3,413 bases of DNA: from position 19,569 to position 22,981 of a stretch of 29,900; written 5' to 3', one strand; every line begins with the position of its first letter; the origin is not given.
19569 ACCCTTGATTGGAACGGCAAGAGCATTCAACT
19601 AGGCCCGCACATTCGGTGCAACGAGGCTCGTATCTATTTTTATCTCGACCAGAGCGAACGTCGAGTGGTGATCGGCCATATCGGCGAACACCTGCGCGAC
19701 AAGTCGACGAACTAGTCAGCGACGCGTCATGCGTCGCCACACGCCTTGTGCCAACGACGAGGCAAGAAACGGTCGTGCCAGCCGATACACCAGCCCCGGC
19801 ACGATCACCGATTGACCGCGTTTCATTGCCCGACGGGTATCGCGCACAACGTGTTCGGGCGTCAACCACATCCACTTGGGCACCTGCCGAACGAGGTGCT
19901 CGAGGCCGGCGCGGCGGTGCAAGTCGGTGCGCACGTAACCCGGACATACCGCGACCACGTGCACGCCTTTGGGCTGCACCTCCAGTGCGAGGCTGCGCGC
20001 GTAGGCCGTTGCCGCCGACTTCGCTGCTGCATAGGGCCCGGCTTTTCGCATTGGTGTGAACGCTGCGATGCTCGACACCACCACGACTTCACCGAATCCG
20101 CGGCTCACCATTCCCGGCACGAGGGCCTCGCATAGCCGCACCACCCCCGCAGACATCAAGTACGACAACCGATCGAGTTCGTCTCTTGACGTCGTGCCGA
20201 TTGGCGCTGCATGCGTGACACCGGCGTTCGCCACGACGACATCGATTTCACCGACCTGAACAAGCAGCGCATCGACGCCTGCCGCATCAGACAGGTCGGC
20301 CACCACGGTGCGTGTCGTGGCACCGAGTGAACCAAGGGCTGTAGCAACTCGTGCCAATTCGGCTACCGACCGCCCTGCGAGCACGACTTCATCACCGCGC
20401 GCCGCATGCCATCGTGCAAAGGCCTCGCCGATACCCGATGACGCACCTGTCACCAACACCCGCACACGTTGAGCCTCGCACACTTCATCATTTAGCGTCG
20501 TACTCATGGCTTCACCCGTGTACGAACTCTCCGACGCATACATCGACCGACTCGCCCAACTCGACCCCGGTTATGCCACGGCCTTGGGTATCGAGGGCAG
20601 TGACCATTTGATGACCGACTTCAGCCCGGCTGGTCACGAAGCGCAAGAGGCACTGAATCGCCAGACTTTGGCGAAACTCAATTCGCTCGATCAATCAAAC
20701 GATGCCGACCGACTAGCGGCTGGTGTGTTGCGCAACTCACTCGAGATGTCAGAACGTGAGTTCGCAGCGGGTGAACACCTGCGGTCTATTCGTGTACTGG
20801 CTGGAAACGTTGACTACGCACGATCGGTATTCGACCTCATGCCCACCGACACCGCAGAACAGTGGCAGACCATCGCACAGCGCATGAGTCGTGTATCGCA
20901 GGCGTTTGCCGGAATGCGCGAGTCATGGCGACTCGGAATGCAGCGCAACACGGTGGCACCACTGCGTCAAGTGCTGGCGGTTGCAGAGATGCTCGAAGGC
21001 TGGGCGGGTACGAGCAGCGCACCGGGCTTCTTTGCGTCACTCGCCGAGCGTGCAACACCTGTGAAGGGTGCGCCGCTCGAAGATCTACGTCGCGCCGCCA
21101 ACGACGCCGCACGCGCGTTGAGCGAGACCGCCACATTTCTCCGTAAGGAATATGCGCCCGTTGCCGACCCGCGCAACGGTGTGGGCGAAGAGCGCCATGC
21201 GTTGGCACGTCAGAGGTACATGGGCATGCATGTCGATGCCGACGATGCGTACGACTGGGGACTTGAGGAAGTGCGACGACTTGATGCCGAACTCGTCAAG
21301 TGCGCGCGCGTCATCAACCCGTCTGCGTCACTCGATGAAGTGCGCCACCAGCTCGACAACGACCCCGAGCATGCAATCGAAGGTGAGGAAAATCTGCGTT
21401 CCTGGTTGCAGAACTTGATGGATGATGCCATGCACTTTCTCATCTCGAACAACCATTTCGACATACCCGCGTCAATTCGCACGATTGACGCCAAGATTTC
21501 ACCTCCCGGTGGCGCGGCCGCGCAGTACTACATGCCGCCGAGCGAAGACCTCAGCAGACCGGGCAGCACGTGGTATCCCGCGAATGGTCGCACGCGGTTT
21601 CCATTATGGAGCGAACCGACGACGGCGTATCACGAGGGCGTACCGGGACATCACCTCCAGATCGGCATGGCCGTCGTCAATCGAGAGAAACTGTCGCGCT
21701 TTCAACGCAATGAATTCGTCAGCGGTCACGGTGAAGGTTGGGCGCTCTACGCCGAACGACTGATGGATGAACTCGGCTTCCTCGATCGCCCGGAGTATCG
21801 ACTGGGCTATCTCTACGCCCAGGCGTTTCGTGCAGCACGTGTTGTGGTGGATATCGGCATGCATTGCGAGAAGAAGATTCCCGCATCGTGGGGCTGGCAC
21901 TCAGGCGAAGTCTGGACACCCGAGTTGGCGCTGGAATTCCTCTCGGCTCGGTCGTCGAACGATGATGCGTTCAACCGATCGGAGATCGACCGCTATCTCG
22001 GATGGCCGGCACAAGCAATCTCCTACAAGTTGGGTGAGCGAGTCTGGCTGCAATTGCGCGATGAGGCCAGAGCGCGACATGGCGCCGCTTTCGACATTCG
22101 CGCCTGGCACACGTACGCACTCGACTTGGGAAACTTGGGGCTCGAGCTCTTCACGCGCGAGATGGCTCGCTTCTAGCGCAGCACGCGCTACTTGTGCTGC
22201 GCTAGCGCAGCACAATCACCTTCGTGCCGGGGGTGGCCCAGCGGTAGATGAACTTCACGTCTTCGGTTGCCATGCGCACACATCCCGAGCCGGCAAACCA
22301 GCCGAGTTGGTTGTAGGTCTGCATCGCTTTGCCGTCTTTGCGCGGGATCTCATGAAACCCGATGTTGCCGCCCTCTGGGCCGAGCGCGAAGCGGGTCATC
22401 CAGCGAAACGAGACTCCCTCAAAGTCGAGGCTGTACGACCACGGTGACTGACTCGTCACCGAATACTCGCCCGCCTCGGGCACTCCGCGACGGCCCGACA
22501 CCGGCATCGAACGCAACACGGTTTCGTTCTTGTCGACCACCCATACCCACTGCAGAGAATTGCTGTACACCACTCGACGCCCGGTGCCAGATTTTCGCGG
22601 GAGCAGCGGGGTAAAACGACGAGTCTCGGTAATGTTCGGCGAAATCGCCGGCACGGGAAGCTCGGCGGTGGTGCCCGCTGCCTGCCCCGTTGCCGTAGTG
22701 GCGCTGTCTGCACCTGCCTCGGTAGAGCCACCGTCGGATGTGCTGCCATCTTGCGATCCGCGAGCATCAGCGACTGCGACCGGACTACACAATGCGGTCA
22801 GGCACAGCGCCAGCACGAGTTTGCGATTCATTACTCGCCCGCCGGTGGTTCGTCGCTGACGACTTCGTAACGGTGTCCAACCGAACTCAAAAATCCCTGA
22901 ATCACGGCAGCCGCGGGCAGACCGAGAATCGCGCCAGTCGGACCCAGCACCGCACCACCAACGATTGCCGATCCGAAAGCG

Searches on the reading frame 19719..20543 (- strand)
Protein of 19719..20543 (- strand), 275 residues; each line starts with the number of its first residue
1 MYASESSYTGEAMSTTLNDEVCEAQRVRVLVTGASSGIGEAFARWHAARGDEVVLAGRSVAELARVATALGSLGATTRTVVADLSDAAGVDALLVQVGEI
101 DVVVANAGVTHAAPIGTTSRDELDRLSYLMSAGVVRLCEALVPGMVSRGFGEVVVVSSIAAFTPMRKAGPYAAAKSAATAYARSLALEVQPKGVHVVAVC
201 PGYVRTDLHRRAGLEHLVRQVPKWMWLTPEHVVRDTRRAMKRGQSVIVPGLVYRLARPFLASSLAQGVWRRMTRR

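Call 8: search_protein_families(library=pfam, proteins=[window:19719-20543:-], max_evalue=0.001)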
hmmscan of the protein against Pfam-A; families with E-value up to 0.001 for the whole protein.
window:19719-20543:- (275 aa): 4 families
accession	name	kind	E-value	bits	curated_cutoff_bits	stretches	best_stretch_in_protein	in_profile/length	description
PF00106.31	adh_short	-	3.3e-44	151.2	26.6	1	29-211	3-189/195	short chain dehydrogenase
PF13561.12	adh_short_C2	-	3.6e-32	112.3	27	1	33-213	1-185/236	Enoyl-(Acyl carrier protein) reductase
PF08659.16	KR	-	2.4e-14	54.1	22.6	1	29-186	3-164/180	KR domain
PF01370.27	Epimerase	-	1e-05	25.5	20.9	1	29-188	1-159/240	NAD dependent epimerase/dehydratase family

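Call 53: search_protein_families(library=padloc, proteins=[window:19719-20543:-], max_evalue=0.001)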
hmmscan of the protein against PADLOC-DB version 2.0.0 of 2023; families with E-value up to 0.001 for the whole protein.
window:19719-20543:- (275 aa): 0 families

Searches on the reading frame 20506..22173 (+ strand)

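Call 8: search_protein_families(library=pfam, proteins=[window:20506-22173:+], max_evalue=0.001)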
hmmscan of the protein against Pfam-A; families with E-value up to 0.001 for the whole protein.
window:20506-22173:+ (556 aa): 1 family
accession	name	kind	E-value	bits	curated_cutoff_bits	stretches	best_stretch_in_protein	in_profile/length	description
PF05960.17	DUF885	-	4.2e-140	469.3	32.4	1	21-553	1-532/532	Bacterial protein of unknown function (DUF885)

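Call 53: search_protein_families(library=padloc, proteins=[window:20506-22173:+], max_evalue=0.001)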
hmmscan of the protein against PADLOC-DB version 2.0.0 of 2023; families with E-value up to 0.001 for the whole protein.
window:20506-22173:+ (556 aa): 0 families

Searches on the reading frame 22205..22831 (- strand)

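Call 8: search_protein_families(library=pfam, proteins=[window:22205-22831:-], max_evalue=0.001)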
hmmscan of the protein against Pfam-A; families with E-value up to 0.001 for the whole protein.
window:22205-22831:- (209 aa): 1 family
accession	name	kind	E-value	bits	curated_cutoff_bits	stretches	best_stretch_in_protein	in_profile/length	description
PF03734.19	YkuD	-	1.7e-12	48.6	23.4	1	92-207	9-146/146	L,D-transpeptidase catalytic domain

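Call 53: search_protein_families(library=padloc, proteins=[window:22205-22831:-], max_evalue=0.001)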
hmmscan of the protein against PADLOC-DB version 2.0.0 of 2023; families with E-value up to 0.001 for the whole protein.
window:22205-22831:- (209 aa): 0 families
